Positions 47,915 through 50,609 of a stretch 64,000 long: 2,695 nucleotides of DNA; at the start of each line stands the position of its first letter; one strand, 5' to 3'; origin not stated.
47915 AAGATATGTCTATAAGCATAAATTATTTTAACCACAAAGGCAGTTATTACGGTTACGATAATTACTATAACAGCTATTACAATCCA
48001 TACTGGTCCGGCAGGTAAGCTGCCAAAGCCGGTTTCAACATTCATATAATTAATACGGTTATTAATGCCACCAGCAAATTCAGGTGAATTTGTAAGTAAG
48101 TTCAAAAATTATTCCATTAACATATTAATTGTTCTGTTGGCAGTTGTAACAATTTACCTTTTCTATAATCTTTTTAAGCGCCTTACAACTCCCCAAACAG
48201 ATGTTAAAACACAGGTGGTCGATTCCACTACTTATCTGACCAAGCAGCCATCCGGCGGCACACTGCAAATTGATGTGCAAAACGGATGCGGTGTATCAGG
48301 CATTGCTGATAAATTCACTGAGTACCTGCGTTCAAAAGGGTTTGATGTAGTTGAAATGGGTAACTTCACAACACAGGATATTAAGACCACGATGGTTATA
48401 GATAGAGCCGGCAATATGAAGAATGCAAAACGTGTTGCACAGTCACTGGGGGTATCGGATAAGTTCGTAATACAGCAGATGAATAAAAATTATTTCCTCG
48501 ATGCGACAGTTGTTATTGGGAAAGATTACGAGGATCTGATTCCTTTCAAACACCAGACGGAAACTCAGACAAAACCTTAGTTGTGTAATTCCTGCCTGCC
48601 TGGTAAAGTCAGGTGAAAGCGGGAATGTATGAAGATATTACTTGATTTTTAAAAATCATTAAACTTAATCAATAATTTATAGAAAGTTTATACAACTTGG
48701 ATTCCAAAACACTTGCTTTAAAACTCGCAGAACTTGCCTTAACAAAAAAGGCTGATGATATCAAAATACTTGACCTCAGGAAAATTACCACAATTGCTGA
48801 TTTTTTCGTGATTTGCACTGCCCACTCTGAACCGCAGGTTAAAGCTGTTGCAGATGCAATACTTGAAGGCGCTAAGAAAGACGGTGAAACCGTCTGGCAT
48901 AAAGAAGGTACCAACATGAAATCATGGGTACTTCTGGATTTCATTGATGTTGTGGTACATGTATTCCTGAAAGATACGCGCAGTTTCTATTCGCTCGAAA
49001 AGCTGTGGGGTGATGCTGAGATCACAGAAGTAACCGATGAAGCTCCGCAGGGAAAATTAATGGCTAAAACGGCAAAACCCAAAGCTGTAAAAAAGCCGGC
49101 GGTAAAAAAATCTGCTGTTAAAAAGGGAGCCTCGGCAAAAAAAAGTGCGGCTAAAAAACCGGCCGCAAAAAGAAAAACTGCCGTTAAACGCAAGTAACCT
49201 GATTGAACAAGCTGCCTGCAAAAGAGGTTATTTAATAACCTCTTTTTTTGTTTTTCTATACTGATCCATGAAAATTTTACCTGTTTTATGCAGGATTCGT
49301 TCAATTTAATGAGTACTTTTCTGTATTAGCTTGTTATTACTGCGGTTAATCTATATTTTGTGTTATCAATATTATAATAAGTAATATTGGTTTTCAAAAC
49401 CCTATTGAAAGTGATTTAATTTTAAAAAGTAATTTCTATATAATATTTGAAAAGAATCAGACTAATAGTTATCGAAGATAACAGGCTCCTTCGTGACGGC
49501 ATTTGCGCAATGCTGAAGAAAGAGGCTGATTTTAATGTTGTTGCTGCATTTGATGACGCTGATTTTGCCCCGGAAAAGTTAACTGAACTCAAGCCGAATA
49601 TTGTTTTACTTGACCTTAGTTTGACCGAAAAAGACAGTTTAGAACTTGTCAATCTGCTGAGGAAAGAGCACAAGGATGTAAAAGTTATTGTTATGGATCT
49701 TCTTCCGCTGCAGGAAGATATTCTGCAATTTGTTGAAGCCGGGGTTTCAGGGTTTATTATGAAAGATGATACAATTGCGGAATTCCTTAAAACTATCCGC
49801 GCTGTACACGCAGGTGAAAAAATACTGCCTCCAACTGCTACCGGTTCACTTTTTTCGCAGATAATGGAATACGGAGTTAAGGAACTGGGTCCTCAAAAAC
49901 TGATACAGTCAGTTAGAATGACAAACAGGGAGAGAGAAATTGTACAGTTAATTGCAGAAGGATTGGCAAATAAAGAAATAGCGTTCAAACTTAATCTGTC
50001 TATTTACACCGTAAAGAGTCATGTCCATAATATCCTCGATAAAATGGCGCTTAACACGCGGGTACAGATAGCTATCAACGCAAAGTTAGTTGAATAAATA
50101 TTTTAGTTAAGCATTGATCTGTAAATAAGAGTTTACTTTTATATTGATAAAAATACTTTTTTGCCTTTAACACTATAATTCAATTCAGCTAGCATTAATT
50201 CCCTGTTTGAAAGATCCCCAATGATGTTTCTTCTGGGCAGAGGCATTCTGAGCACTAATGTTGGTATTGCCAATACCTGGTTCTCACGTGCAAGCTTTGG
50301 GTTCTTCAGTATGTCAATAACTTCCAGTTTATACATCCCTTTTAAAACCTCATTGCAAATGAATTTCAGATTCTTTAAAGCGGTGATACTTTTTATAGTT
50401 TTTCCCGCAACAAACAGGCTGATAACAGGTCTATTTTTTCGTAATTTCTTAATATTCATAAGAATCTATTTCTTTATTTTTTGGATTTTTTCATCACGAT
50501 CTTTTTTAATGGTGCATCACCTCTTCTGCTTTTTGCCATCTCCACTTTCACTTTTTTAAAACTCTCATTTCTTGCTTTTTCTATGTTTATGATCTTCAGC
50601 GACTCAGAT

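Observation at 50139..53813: KaiA-less kaiC-kaiB pair with extended KaiC tail, apparently co-transcribed with a multihaem cytochrome c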

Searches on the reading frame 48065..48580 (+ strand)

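Call 21: search_protein_families(library=pfam, proteins=[window:48065-48580:+], max_evalue=0.0001)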
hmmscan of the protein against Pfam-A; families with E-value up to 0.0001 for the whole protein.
window:48065-48580:+ (171 aa): 1 family
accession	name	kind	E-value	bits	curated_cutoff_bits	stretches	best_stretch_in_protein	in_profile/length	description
PF13399.11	LytR_C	-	3.6e-16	60.3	22.2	1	67-155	2-86/86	LytR cell envelope-related transcriptional attenuator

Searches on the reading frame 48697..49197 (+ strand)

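Call 21: search_protein_families(library=pfam, proteins=[window:48697-49197:+], max_evalue=0.0001)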
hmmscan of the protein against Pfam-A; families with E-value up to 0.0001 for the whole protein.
window:48697-49197:+ (166 aa): 1 family
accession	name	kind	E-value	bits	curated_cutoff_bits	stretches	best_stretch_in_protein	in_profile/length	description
PF02410.21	RsfS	-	4.8e-32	110.5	21.6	1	10-104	3-98/98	Ribosomal silencing factor during starvation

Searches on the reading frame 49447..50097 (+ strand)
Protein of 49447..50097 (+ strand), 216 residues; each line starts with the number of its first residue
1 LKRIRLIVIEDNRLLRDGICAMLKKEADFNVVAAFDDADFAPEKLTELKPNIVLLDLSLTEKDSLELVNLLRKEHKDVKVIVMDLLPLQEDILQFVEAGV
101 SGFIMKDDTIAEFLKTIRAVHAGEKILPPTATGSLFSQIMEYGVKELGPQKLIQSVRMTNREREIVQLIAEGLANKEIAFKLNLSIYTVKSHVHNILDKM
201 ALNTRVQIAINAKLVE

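Call 3: search_protein_families(library=pfam, proteins=[window:49447-50097:+], max_evalue=0.01)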
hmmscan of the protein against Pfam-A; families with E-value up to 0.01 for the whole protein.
window:49447-50097:+ (216 aa): 4 families
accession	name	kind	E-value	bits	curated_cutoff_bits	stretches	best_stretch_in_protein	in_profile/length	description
PF00196.25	GerE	-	1.2e-16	60.5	23.5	1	158-210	3-55/57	Bacterial regulatory proteins, luxR family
PF00072.30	Response_reg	-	3.1e-15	56.7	30.2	1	7-117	2-110/111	Response regulator receiver domain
PF08281.18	Sigma70_r4_2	-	3.8e-06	26.9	25.7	1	158-200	11-54/54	Sigma-70, region 4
PF04545.22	Sigma70_r4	-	0.00083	19.3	24.1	1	158-200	5-48/50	Sigma-70, region 4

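Call 4: search_protein_families(library=ncbifam, proteins=[window:49447-50097:+], max_evalue=0.01)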
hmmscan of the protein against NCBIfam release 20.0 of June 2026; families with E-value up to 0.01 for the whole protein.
window:49447-50097:+ (216 aa): 82 families (the best 25 are shown)
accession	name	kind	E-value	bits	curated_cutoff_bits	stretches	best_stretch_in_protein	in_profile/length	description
NF007935.0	PRK10651.1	equivalog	2.3e-35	121.7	250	1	4-210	7-208/216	two-component system response regulator NarL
NF047785.1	respo_reg_MadR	equivalog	1.3e-33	116.2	300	1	4-209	1-200/209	MadR family response regulator transcription factor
NF052445.1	RespRegMctR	equivalog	1.3e-29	103.1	300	1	4-207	2-194/205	two-component system response regulator MctR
NF007708.0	PRK10403.1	equivalog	2e-28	99.3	343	1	4-210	7-206/215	nitrate/nitrite response regulator protein NarP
NF011896.0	PRK15369.1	equivalog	8.7e-26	90.8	242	1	1-203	1-195/211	two component system response regulator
NF007685.0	PRK10360.1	equivalog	1.2e-19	70.8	258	1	4-209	2-189/196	response regulator transcription factor UhpA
NF007403.0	PRK09935.1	equivalog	3e-19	69.4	271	1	1-214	1-206/210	fimbria biosynthesis transcriptional regulator FimZ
NF007018.1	PRK09483.1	equivalog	4.2e-19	69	280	1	4-209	2-200/217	UvrY/SirA/GacA family response regulator transcription factor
NF007505.1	PRK10100.1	equivalog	1.6e-16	60.6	250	1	48-210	40-197/204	biofilm master transcriptional regulator CsgD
NF041830.1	RR_TF_ErdR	exception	1.8e-16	60.5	390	1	34-211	34-204/213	response regulator transcription factor ErdR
NF008098.0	PRK10840.1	equivalog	1.8e-15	57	235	1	1-204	1-197/216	response regulator transcription factor RcsB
NF007419.0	PRK09958.1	equivalog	1.7e-13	50.6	251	1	7-207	4-193/204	acid-sensing system DNA-binding response regulator EvgA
TIGR03020.2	EpsA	equivalog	7.2e-13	48.7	170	1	156-209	189-242/247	XrtB/PEP-CTERM-associated transcriptional regulator EpsA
NF006900.1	PRK09390.1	equivalog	1.5e-12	47.5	255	1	5-203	6-188/203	response regulator FixJ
NF040749.1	tetrathio_RR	equivalog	4.1e-12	46.2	290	1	157-204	133-180/191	tetrathionate respiration response regulator TtrR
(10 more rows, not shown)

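Call 77: search_solved_structures(query=window:49447-50097:+, max_evalue=10, show_alignments=1)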
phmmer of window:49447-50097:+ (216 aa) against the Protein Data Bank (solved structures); distinct sequences matched with E-value up to 10: 255 (the best 60 are shown).
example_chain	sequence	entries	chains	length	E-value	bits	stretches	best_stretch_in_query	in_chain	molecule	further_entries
5hev_A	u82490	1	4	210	9.9e-31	110.4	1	4-212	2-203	Response regulator protein VraR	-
1a04_A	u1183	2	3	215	5.4e-26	95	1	6-210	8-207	NITRATE/NITRITE RESPONSE REGULATOR PROTEIN NARL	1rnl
7ve6_A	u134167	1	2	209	1.4e-24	90.4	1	4-211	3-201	Response regulator protein VraR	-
4gvp_A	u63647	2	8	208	1.9e-24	89.9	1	4-211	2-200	Response regulator protein vraR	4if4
3c3w_A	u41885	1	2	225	3.5e-21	79.3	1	4-212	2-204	TWO COMPONENT TRANSCRIPTIONAL REGULATORY PROTEIN DEVR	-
4zmr_A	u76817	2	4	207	3.8e-19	72.6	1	4-211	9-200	Response regulator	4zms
4hye_A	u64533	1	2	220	5.1e-19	72.2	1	4-211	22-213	Response regulator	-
4ldz_A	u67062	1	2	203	1.1e-17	67.9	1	4-210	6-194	Transcriptional regulatory protein DesR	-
4yn8_A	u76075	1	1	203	5e-15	59.2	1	3-207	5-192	Response regulator ChrA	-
3b2n_A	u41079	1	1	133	1.6e-14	57.5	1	4-125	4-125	Uncharacterized protein Q99UF4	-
6eo2_A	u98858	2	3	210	1.4e-12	51.2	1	2-205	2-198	Transcriptional regulatory protein RcsB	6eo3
5o8y_A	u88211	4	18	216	1.6e-12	51.1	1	2-205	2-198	Transcriptional regulatory protein RcsB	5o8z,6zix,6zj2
5vxn_A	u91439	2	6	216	1.6e-12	51.1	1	2-205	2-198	Transcriptional regulatory protein RcsB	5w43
4e7o_A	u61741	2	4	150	2.2e-12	50.6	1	4-129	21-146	Response regulator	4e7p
3eul_A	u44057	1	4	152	3.5e-12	49.9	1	2-139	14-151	POSSIBLE NITRATE/NITRITE RESPONSE TRANSCRIPTIONAL REGULATORY PROTEIN NARL (DNA-binding res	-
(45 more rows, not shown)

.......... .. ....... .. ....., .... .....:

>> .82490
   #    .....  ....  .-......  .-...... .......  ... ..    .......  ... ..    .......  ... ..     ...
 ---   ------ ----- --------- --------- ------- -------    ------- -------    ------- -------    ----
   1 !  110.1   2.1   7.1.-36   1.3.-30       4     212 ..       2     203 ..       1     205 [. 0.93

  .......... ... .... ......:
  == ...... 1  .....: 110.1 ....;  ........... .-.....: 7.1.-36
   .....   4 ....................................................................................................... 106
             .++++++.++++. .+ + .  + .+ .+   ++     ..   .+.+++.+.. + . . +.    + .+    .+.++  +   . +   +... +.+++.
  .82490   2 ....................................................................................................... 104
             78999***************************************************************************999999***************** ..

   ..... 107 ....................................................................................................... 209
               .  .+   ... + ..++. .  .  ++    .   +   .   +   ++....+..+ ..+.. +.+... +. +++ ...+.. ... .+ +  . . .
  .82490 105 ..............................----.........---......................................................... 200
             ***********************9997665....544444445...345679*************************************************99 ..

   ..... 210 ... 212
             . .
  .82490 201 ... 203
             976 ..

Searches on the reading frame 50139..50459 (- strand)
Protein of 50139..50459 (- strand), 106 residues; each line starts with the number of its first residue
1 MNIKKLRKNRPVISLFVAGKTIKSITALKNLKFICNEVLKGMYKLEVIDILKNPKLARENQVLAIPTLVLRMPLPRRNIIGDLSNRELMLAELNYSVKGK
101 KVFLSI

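Call 3: search_protein_families(library=pfam, proteins=[window:50139-50459:-], max_evalue=0.01)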
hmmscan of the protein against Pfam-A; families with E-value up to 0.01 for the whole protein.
window:50139-50459:- (106 aa): 1 family
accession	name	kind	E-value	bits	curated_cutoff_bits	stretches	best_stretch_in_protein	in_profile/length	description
PF07689.18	KaiB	-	3.3e-24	84.8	27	1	15-90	2-77/82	KaiB domain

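Call 4: search_protein_families(library=ncbifam, proteins=[window:50139-50459:-], max_evalue=0.01)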
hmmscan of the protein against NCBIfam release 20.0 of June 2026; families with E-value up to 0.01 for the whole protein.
window:50139-50459:- (106 aa): 3 families
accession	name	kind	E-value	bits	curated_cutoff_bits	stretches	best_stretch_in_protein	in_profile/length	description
NF006798.0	PRK09301.1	equivalog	5.2e-25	87.5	110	1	10-94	6-90/105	circadian clock protein KaiB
TIGR02654.1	circ_KaiB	equivalog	2.8e-24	85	145.3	1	12-93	5-86/87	circadian clock protein KaiB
NF006800.0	PRK09303.1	equivalog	0.00013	21.1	342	1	14-81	18-85/383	histidine kinase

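Call 9: search_solved_structures(query=window:50139-50459:-, show_alignments=2)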
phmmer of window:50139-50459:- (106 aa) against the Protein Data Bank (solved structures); distinct sequences matched with E-value up to 0.001: 11.
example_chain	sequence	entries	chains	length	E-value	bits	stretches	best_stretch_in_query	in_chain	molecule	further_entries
8fwj_M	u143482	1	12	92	4e-24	88.1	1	14-95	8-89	Circadian clock protein KaiB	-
5jwq_B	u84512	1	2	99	4.2e-23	84.9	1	6-94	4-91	Circadian clock protein KaiB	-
2qke_A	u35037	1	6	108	2.4e-22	82.5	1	6-94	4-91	Circadian clock protein kaiB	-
5jwo_B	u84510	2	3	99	2.4e-22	82.4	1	6-94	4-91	Circadian clock protein KaiB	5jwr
5jyt_A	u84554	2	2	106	3.9e-22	81.8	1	6-94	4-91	Circadian clock protein KaiB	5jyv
4kso_C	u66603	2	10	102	4.8e-22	81.5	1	11-94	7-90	Circadian clock protein KaiB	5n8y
1r5p_A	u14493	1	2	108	1.2e-21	80.2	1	5-94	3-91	circadian oscillation regulator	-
1vgl_A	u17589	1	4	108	1.7e-21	79.8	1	6-94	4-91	Circadian clock protein kaiB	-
1wwj_A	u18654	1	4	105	1.7e-21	79.7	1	9-94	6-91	Circadian clock protein kaiB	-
4kun_A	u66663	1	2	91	3.8e-14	56.2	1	10-93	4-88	Hypothetical protein Lpp1115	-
8ubh_A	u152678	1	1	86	4.6e-13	52.7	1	12-87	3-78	Circadian oscillation regulator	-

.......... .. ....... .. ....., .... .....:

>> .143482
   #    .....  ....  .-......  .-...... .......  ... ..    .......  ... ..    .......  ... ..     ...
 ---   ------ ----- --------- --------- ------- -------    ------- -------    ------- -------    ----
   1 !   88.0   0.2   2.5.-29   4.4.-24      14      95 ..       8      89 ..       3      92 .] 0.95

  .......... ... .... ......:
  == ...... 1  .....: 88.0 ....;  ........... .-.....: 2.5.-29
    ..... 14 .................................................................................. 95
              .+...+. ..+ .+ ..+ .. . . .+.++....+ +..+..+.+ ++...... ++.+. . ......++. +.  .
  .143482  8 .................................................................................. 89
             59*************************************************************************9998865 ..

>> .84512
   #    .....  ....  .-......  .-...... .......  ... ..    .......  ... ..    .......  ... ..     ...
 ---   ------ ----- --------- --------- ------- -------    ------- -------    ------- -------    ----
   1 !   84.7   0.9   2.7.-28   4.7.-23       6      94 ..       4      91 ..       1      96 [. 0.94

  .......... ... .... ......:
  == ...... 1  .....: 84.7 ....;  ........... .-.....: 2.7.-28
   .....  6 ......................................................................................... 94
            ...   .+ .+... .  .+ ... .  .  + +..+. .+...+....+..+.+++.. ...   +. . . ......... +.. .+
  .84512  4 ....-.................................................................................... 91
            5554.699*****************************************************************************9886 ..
